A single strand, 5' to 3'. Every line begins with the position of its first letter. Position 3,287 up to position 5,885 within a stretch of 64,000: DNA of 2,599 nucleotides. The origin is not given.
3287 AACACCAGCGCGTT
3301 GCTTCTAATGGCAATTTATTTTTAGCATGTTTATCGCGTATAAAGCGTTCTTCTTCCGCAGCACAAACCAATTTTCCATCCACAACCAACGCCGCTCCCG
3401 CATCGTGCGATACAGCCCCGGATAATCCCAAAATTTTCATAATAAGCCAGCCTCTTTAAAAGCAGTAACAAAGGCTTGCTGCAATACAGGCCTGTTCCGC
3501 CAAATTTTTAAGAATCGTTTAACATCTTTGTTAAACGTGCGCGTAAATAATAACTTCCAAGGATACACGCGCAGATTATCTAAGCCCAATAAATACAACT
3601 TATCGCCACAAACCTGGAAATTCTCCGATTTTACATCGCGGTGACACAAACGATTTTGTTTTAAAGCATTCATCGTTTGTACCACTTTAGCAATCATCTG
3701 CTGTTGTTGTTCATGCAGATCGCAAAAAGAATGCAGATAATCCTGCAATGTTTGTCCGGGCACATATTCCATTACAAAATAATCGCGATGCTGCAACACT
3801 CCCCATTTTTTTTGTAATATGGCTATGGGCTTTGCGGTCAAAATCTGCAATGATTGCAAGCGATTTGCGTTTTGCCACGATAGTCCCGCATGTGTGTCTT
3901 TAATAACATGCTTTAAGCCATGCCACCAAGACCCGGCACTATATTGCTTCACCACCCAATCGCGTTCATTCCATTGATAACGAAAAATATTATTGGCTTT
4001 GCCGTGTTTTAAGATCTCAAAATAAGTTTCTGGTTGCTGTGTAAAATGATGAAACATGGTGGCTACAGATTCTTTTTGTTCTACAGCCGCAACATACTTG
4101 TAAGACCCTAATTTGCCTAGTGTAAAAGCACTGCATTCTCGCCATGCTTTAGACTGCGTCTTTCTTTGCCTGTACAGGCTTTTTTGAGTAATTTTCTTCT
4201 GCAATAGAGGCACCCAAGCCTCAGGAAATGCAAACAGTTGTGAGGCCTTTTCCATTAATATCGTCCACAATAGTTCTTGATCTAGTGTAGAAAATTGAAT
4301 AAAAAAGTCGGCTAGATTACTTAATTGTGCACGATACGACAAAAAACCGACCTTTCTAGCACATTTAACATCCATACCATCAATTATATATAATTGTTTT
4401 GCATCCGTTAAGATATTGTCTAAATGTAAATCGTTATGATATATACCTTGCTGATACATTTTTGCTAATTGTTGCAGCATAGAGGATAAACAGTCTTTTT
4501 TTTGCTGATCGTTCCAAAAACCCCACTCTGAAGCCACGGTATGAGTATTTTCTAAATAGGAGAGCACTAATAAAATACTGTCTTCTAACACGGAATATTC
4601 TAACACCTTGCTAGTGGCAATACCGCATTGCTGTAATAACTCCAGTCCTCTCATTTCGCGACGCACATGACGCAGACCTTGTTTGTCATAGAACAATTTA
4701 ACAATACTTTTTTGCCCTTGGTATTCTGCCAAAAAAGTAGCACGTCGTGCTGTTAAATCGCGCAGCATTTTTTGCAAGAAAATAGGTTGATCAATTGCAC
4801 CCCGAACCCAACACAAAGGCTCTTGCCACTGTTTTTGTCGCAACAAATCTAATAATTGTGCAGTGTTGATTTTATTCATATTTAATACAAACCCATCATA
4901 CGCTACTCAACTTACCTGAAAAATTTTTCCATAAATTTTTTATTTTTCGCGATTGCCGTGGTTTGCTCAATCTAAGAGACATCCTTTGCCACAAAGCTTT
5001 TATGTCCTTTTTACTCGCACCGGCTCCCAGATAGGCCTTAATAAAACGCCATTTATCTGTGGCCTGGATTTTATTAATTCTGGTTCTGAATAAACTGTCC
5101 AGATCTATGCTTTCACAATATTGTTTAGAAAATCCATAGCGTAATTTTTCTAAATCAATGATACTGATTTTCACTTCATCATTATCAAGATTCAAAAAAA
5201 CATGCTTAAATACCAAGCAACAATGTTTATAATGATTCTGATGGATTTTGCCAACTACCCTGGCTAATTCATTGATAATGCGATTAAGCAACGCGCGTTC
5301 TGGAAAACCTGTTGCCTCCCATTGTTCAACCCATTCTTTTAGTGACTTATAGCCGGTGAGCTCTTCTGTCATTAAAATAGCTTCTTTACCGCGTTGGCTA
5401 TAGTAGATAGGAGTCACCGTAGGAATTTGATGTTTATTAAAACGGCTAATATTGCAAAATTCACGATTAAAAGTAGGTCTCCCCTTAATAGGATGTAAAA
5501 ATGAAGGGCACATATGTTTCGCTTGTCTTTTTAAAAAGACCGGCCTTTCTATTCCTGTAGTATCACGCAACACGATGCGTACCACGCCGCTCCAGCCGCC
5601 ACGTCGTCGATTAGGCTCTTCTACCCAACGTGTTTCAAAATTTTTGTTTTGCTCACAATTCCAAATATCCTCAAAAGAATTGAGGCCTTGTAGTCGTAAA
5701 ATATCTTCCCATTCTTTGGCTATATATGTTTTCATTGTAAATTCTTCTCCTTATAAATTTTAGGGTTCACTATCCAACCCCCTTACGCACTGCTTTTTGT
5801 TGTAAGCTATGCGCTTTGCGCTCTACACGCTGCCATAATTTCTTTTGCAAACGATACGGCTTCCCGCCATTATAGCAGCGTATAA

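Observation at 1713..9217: LPS inner-core locus with Pseudomonas-type synteny: waaF-waaC, three kinase paralogs (one with two kinase domains) and a carbamoyltransferase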

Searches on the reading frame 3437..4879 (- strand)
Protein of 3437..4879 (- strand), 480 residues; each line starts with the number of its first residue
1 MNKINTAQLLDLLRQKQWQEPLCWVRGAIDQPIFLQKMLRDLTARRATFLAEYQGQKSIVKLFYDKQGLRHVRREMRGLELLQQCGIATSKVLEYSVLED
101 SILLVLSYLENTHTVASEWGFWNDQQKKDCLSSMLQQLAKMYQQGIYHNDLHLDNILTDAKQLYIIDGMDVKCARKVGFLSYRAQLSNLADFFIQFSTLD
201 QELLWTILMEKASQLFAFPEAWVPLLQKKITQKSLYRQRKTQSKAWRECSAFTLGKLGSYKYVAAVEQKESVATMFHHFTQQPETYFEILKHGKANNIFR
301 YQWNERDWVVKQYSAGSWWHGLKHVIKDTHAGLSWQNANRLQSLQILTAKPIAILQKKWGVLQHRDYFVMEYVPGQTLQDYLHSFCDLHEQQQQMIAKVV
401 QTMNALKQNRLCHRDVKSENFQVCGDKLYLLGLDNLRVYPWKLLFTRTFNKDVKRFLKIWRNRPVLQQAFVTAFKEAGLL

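Call 3: search_protein_families(library=pfam, proteins=[window:3437-4879:-], max_evalue=0.01)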
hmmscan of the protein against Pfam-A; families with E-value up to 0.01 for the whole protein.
window:3437-4879:- (480 aa): 7 families
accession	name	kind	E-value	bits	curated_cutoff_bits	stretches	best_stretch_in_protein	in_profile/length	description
PF00069.31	Pkinase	-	2.5e-18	66.8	31.7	2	60-167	33-141/263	Protein kinase domain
PF06293.20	Kdo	-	2.7e-11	43.7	21.3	2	305-432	26-165/207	Lipopolysaccharide kinase (Kdo/WaaP) family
PF01163.29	RIO1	-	5.6e-11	42.8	22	1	71-193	54-174/187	RIO domain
PF01636.29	APH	-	2.7e-10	40.9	23.2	0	290-406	5-107/239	Phosphotransferase enzyme family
PF07714.23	PK_Tyr_Ser-Thr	-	8.2e-07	29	23.1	1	338-421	46-133/258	Protein tyrosine and serine/threonine kinase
PF19974.5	TCAD9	-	0.00036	20.3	40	1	130-167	283-320/429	Ternary complex associated domain 9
PF13095.12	FTA2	-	0.0098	16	30.2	0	129-157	175-203/214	Kinetochore Sim4 complex subunit FTA2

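Call 4: search_protein_families(library=ncbifam, proteins=[window:3437-4879:-], max_evalue=0.01)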
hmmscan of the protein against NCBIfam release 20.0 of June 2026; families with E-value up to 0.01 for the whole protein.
window:3437-4879:- (480 aa): 21 families
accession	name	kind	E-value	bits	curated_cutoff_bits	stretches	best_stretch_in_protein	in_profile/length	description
TIGR03724.2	arch_bud32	equivalog_domain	1.9e-14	53.6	125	2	72-167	40-127/193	KEOPS complex kinase/ATPase Bud32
NF007174.0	PRK09605.1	equivalog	3.1e-11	42.4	447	2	71-167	382-469/535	bifunctional N(6)-L-threonylcarbamoyladenine synthase/serine/threonine protein kinase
NF033483.0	PknB_PASTA_kin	equivalog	1.3e-10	41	450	1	364-420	80-137/563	Stk1 family PASTA domain-containing Ser/Thr kinase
NF002475.0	PRK01723.1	equivalog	5.4e-10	38.7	142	2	127-176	145-193/241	3-deoxy-D-manno-octulosonic acid kinase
NF011461.0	PRK14879.1-2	equivalog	8.2e-09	35.6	372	1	47-167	15-142/225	Kae1-associated kinase Bud32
NF047741.1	antiphage_MADS6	equivalog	6.9e-08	31.5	460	1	338-423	243-332/612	methylation-associated defense system protein kinase MAD6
NF011464.0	PRK14879.1-7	equivalog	1.1e-07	31.8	246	0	367-432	82-145/221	Kae1-associated kinase Bud32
NF033442.0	BREX_PglW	equivalog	1.4e-05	23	990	1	337-423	558-642/1391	BREX system serine/threonine kinase PglW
NF011462.0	PRK14879.1-3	equivalog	1.9e-05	24.5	174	0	135-167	92-124/192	Kae1-associated kinase Bud32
NF038151.1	lanthi_synth_III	equivalog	3.1e-05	22.6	575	1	129-167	340-379/833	class III lanthionine synthetase LanKC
NF011463.0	PRK14879.1-4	equivalog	6.6e-05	22.4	188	0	366-431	93-155/237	Kae1-associated kinase Bud32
NF011460.0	PRK14879.1-1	equivalog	7.2e-05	22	199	0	100-167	84-153/232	Kae1-associated kinase Bud32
NF058632.1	SerThrKinPrkT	equivalog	0.00012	21.3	280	1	364-425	93-152/322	serine/threonine protein kinase PrkT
TIGR03903.1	TOMM_kin_cyc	equivalog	0.00013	20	705.75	1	367-423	55-112/1267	TOMM system kinase/cyclase fusion protein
NF052427.1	StpK7MSMEG_1200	equivalog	0.00015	20.4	900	1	357-427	73-145/601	serine/threonine protein kinase StpK7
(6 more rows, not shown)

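Call 5: find_encoding_contigs(protein=window:3437-4879:-, flank=10000, max_places=6)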
Protein window:3437-4879:- (480 aa): 5 contigs read that carry it; 2 places shown.
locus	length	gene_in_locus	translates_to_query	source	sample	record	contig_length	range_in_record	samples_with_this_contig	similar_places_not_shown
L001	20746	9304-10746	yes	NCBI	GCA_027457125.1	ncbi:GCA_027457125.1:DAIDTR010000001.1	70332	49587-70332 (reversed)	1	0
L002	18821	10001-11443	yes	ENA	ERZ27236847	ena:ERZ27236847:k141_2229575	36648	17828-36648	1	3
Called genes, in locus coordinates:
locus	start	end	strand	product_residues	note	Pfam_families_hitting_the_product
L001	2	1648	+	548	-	?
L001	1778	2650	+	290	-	PF03446:NAD_binding_2, PF14833:NAD_binding_11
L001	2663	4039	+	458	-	PF01554:MatE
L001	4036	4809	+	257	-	PF00753:Lactamase_B, PF16123:HAGH_C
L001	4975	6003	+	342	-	PF01075:Glyco_transf_9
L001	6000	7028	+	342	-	PF01075:Glyco_transf_9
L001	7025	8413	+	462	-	PF06293:Kdo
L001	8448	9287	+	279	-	PF06293:Kdo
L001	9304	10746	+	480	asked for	PF01636:APH (faint), PF00069:Pkinase, PF01163:RIO1 (weak), PF06293:Kdo (weak), PF07714:PK_Tyr_Ser-Thr (weak), PF00069:Pkinase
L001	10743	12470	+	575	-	PF02543:Carbam_trans_N, PF16861:Carbam_trans_C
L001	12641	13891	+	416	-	PF07690:MFS_1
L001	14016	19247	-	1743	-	-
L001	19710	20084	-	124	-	PF01245:Ribosomal_L19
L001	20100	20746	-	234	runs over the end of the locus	PF01746:tRNA_m1G_MT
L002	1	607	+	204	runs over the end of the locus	PF01066:CDP-OH_P_transf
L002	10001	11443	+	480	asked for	PF01636:APH (faint), PF00069:Pkinase, PF01163:RIO1 (weak), PF06293:Kdo (weak), PF07714:PK_Tyr_Ser-Thr (weak), PF00069:Pkinase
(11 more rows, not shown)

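Call 14: find_homologous_proteins(query=window:3437-4879:-, max_evalue=0.00001)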
Query window:3437-4879:- (480 aa): 14 proteins with E <= 0.00001 among 3547 candidates.
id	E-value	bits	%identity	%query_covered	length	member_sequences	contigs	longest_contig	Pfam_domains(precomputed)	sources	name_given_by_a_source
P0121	1.6e-290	982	89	100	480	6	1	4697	PF06293.21,PF07714.24,PF00069.32,PF01163.29,PF01636.30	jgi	jgi:tRNA A-37 threonylcarbamoyl transferase component Bud32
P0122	1.1e-250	850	78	100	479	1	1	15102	PF06293.21,PF07714.24,PF00069.32,PF19974.6,PF01163.29,PF01636.30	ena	-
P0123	4.7e-239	812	75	100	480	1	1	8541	PF06293.21,PF07714.24,PF00069.32,PF19974.6,PF01163.29,PF01636.30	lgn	-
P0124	2.4e-232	790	73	100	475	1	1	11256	PF06293.21,PF00069.32,PF01163.29,PF01636.30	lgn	-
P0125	1.7e-225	767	72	99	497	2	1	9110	PF06293.21,PF07714.24,PF00069.32,PF01163.29,PF01636.30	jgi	jgi:tRNA A-37 threonylcarbamoyl transferase component Bud32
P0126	3.1e-222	756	70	100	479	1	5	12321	PF06293.21,PF07714.24,PF00069.32,PF01163.29,PF01636.30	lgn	-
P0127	4.6e-194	663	64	100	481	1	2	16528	PF06293.21,PF00069.32,PF01163.29,PF01636.30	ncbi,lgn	-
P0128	9.5e-155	534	52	100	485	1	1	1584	PF06293.21,PF00069.32,PF01163.29,PF01636.30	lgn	-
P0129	4.3e-148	512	52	100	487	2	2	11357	PF06293.21,PF00069.32,PF01163.29,PF01636.30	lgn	-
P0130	5.6e-132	459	44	99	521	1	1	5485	PF06293.21,PF07714.24,PF00069.32,PF03109.23,PF01163.29,PF01636.30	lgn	-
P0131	1.4e-126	441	46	98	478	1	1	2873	PF06293.21,PF00069.32,PF01163.29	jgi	jgi:tRNA A-37 threonylcarbamoyl transferase component Bud32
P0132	7.0e-93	330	47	74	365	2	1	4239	PF01163.29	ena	-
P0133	2.4e-83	298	50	63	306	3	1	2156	PF06293.21,PF00069.32,PF01636.30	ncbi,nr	ncbi:MAG: lipopolysaccharide kinase InaA family protein, partial [Gammaproteobacteria bacterium]|nr:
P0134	4.9e-37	146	25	91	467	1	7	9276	PF06293.21,PF01636.30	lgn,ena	-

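Call 15: search_solved_structures(query=window:3437-4879:-, max_evalue=1, show_alignments=0)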
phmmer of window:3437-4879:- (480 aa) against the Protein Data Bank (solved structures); distinct sequences matched with E-value up to 1: 317 (the best 60 are shown).
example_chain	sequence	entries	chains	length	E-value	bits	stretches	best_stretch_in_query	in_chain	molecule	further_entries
6b2p_A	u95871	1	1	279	2.4e-05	26.3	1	366-425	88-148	Serine/threonine-protein kinase PknB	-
5u94_A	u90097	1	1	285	2.5e-05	26.3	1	366-425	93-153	Serine/threonine-protein kinase PknB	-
6i2p_A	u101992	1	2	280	2.5e-05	26.3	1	366-425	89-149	Serine/threonine-protein kinase PknB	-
1o6y_A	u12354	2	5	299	2.7e-05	26.2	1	366-425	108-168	SERINE/THREONINE-PROTEIN KINASE PKNB | Probable serine/threonine-protein kinase pknB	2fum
3orm_A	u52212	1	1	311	2.9e-05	26.1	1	366-425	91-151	Serine/threonine protein kinase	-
1mru_A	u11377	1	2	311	2.9e-05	26.1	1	366-425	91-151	Probable serine/threonine-protein kinase pknB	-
3f61_A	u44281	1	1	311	3e-05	26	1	366-425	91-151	Serine/threonine-protein kinase pknB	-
3ori_A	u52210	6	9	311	3e-05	26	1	366-425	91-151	Serine/threonine protein kinase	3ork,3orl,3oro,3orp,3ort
3f69_A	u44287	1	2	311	5e-05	25.3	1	366-424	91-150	Serine/threonine-protein kinase pknB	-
8sv9_A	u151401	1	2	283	0.00044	22.2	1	362-423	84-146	Serine/threonine-protein kinase ULK1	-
9se8_A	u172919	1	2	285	0.00044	22.2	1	362-423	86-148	Serine/threonine-protein kinase ULK1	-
4wno_A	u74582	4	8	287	0.00044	22.2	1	362-423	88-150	Serine/threonine-protein kinase ULK1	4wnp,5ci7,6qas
8p5g_A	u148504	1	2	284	0.00055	21.9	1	362-423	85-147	Serine/threonine-protein kinase ULK1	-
8p5h_A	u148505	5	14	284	0.00055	21.9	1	362-423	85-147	Serine/threonine-protein kinase ULK1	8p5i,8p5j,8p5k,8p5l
9f32_A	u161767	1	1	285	0.00055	21.9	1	362-423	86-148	Serine/threonine-protein kinase ULK1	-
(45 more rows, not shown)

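Call 29: search_protein_representatives(protein=window:3437-4879:-)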
Query: 480 residues. Proteins with E-value up to 0.001 (for the whole library): 2073; up to 1e-10: 1262; up to 1e-30: 399. The best 150 are listed.
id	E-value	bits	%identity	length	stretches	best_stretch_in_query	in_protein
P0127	1.5e-194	663.4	64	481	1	1-480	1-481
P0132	2.2e-93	329.8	49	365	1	5-358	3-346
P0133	7.6e-84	298.4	50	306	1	180-479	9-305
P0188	1.1e-55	205.6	31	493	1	35-479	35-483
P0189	2.8e-53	197.6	30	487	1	30-476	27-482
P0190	3.4e-53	197.4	30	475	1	19-473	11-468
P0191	5.2e-53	196.7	29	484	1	16-476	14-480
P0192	3.8e-51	190.6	30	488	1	22-469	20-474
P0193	6.7e-51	189.8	29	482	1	33-480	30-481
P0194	2.1e-50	188.1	30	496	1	34-472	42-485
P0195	8.1e-50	186.2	29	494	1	31-478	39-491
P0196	1.1e-49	185.8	30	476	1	35-476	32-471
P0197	1.3e-49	185.6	30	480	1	32-470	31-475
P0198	3.3e-49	184.2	29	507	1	33-463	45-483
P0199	5.6e-48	180.1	30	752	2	33-469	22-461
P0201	1.3e-47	179.0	30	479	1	29-474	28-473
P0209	1.1e-46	175.9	30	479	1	32-470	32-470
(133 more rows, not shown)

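Call 30: list_cluster_members(proteins=[P0188, P0189, P0190, P0191, P0192, P0193, P0196, P0197, P0201, P0209])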
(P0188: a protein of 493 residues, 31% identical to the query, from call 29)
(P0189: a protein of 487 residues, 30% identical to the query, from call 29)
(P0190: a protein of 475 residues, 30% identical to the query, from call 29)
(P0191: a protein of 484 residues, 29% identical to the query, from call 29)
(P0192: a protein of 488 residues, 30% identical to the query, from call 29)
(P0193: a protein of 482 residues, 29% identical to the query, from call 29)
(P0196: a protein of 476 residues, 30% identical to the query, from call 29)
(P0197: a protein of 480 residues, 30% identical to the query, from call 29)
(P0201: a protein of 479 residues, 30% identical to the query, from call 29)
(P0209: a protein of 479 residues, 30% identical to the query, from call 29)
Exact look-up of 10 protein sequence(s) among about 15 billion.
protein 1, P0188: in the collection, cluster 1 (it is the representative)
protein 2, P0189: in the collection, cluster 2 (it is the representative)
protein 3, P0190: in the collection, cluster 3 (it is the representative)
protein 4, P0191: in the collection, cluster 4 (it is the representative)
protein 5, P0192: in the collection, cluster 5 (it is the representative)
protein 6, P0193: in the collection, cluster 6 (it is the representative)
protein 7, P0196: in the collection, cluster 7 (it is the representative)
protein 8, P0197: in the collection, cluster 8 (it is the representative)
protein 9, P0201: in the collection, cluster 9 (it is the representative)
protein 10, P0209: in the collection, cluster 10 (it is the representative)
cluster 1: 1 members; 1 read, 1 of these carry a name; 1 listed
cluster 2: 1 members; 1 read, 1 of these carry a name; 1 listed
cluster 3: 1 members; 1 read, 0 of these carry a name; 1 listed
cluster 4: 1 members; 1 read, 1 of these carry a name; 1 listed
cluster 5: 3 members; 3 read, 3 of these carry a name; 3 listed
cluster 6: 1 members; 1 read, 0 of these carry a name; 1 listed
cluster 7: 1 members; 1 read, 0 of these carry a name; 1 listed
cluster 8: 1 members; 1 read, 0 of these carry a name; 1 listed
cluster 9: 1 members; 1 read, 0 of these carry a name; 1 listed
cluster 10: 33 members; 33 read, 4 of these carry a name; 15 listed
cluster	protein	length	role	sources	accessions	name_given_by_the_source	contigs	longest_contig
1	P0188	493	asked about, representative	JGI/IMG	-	tRNA A-37 threonylcarbamoyl transferase component Bud32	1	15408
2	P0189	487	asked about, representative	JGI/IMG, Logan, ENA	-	tRNA A-37 threonylcarbamoyl transferase component Bud32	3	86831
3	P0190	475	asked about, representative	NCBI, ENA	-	-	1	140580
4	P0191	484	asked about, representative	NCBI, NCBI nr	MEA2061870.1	MAG: lipopolysaccharide kinase InaA family protein [Thermodesulfobacteriota bacterium] | lipopolysaccharide kinase InaA family protein [Thermodesulfobacteriota bacterium]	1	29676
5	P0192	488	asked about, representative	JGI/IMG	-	tRNA A-37 threonylcarbamoyl transferase component Bud32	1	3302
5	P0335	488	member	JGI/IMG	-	tRNA A-37 threonylcarbamoyl transferase component Bud32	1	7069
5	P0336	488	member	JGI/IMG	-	tRNA A-37 threonylcarbamoyl transferase component Bud32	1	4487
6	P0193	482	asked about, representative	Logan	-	-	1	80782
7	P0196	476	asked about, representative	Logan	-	-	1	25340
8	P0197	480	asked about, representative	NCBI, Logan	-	-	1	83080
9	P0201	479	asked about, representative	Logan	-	-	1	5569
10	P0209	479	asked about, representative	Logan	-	-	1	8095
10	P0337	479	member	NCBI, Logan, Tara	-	strand:+ start:551 stop:1990 length:1440 start_codon:yes stop_codon:yes gene_type:complete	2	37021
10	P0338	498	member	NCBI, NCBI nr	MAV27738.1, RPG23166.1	MAG: hypothetical protein CMQ05_16795 [Gammaproteobacteria bacterium] | hypothetical protein [Gammaproteobacteria bacterium]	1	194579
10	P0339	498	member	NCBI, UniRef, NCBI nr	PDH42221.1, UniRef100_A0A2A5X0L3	MAG: hypothetical protein CNE99_00480 [OM182 bacterium MED-G24] | Uncharacterized protein n=1 Tax=OM182 bacterium MED-G24 TaxID=1986255 ...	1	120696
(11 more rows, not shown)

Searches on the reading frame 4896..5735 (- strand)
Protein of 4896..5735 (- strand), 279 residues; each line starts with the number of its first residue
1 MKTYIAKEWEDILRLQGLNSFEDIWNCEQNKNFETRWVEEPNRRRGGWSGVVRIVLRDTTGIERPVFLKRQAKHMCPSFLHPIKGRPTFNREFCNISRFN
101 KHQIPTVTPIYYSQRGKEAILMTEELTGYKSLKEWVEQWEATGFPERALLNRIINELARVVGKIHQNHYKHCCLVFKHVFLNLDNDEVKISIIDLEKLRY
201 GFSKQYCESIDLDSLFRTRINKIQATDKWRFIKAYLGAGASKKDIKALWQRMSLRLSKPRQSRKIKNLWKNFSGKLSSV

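Call 3: search_protein_families(library=pfam, proteins=[window:4896-5735:-], max_evalue=0.01)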
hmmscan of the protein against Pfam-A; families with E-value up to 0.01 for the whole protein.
window:4896-5735:- (279 aa): 1 family
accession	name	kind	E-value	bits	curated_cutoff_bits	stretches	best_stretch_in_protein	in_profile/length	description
PF06293.20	Kdo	-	4.3e-36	124.7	21.3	1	32-235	5-207/207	Lipopolysaccharide kinase (Kdo/WaaP) family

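Call 4: search_protein_families(library=ncbifam, proteins=[window:4896-5735:-], max_evalue=0.01)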
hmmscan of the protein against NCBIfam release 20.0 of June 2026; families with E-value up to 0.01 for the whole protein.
window:4896-5735:- (279 aa): 3 families
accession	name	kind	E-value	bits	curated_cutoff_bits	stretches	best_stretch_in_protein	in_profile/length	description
NF007383.0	PRK09902.1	equivalog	7e-18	64.9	235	1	33-236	16-213/216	lipopolysaccharide kinase InaA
NF011703.0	PRK15123.1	equivalog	1.9e-16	59.7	170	1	90-254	76-252/268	lipopolysaccharide core heptose(I) kinase RfaP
TIGR03724.2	arch_bud32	equivalog_domain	0.0022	17.5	125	1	91-237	42-171/193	KEOPS complex kinase/ATPase Bud32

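Call 16: search_solved_structures(query=window:4896-5735:-, max_evalue=1, show_alignments=1)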
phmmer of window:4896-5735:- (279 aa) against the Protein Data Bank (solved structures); distinct sequences matched with E-value up to 1: 1.
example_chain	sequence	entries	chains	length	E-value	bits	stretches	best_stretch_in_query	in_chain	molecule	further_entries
6dfl_A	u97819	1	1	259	3.8e-08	36.1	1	90-236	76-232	Lipopolysaccharide core heptose(I) kinase RfaP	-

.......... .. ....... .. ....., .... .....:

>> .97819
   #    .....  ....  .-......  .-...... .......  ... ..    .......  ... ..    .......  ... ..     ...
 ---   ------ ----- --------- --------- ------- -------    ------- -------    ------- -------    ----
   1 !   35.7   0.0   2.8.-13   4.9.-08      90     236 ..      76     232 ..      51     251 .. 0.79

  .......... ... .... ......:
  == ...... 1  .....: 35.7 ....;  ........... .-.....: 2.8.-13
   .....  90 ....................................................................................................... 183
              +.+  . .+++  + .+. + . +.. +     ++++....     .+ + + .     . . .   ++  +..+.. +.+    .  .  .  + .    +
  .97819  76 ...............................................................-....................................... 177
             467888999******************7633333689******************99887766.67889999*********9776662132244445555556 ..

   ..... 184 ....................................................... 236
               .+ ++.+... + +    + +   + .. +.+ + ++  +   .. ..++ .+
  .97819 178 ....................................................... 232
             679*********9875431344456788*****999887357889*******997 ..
